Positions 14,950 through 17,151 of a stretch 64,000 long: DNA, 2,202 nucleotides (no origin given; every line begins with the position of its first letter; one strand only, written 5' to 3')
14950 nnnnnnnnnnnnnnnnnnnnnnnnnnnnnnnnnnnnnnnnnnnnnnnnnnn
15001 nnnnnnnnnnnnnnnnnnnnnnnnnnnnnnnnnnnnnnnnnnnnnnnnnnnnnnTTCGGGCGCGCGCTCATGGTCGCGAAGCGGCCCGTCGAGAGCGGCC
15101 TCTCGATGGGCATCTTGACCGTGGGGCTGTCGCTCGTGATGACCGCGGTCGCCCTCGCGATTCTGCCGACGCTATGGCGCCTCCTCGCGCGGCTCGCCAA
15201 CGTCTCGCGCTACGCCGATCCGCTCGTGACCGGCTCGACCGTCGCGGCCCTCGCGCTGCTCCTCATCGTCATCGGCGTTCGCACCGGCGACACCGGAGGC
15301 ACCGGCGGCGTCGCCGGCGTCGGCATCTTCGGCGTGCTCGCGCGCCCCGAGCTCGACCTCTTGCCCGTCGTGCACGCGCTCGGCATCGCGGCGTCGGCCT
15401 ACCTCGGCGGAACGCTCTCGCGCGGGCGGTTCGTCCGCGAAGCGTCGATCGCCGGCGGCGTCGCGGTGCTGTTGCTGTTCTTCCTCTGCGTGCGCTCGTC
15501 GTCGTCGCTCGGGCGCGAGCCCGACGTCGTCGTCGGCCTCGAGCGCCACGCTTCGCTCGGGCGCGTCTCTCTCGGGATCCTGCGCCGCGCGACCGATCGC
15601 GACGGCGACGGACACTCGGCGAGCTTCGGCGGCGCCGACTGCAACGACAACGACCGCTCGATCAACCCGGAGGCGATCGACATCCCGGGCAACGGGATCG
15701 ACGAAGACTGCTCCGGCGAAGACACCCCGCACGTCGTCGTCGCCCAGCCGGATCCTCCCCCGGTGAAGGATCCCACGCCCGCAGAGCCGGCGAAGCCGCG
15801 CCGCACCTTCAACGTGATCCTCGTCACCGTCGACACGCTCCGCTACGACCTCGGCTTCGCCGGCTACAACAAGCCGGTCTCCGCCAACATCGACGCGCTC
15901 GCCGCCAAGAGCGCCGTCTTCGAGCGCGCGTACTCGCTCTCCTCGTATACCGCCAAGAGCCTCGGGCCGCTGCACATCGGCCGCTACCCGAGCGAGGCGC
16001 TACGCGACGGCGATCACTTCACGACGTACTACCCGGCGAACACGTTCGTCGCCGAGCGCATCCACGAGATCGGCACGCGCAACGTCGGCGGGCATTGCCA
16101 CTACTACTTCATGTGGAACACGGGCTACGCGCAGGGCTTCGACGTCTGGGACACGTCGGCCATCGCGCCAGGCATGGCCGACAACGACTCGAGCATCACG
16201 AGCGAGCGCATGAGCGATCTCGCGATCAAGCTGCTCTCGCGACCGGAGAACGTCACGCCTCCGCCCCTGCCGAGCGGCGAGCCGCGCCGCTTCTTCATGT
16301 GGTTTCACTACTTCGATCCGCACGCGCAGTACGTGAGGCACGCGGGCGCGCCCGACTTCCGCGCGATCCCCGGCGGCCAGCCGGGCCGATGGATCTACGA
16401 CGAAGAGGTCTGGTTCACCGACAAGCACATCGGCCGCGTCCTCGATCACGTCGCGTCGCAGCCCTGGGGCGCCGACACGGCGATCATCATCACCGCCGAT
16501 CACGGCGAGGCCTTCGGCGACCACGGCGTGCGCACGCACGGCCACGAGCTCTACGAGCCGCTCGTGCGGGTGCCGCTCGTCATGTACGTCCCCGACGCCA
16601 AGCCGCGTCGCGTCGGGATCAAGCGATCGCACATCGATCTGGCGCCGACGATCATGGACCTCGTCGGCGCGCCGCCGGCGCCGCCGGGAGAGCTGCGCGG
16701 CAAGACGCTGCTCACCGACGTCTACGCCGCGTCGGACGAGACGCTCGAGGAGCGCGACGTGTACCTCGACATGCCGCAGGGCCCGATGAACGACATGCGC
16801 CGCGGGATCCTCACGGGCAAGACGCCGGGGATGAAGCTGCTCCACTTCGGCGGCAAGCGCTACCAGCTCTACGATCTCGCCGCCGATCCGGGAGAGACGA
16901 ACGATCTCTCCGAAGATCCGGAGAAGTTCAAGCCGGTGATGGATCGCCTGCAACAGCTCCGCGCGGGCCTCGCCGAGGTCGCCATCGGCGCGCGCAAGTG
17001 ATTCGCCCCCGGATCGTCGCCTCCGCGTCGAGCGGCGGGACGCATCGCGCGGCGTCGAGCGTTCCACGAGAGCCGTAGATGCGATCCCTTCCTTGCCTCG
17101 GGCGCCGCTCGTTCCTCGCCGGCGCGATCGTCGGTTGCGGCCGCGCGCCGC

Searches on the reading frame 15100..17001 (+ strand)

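Call 36: search_protein_families(library=pfam, proteins=[window:15100-17001:+], max_evalue=0.001)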
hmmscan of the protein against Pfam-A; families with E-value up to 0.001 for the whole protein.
window:15100-17001:+ (633 aa): 3 families
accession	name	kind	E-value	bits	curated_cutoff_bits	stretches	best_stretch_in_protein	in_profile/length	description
PF00884.28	Sulfatase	-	1.3e-25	90.8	25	1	238-523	2-300/301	Sulfatase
PF16347.10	SGSH_C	-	7.2e-11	42.9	29.3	1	484-619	11-146/154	N-sulphoglucosamine sulphohydrolase, C-terminal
PF11617.13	Cu-binding_MopE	-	7.3e-08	33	27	1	180-208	1-28/30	Putative metal-binding motif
